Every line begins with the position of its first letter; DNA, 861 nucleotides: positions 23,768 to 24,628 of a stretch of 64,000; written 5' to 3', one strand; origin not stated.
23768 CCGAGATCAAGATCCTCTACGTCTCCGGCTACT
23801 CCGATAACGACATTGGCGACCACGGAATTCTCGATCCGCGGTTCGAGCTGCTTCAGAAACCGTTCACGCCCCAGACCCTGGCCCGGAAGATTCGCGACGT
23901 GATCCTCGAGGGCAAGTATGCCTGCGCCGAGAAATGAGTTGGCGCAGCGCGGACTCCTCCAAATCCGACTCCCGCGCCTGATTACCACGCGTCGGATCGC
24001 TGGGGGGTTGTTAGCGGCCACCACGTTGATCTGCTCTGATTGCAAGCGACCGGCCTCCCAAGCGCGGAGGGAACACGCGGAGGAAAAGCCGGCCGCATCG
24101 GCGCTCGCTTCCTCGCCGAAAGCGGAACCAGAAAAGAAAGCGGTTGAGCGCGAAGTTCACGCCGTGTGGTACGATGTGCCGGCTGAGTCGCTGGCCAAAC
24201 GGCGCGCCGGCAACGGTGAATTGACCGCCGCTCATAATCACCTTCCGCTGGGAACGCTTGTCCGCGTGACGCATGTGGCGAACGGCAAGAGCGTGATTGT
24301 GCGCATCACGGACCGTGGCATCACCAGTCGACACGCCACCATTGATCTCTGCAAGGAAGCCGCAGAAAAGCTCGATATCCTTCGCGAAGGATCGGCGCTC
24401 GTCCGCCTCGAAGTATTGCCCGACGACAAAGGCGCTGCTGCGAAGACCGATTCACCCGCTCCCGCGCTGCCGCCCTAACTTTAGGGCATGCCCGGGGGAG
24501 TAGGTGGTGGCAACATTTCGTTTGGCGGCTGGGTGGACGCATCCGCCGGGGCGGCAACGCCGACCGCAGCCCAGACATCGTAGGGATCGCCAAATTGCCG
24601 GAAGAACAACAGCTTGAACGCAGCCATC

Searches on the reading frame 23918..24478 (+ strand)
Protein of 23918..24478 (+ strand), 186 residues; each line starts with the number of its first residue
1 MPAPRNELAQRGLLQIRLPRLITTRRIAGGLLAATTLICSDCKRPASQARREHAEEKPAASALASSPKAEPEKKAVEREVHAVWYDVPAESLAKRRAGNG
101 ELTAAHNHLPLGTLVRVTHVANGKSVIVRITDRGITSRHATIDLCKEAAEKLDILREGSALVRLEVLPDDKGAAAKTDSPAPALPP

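Call 65: search_protein_families(library=pfam, max_evalue=0.05, proteins=[window:23918-24478:+])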
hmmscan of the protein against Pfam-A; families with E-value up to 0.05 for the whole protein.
window:23918-24478:+ (186 aa): 3 families
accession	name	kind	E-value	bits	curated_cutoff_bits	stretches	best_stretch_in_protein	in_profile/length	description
PF03330.24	DPBB_1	-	9.3e-14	51.9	28.8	1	100-163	22-82/83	Lytic transglycolase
PF01558.24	POR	-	0.018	15.6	27.4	1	56-149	76-168/173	Pyruvate ferredoxin/flavodoxin oxidoreductase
PF13062.12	DUF3924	-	0.029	14.8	21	0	141-157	5-21/62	Protein of unknown function (DUF3924)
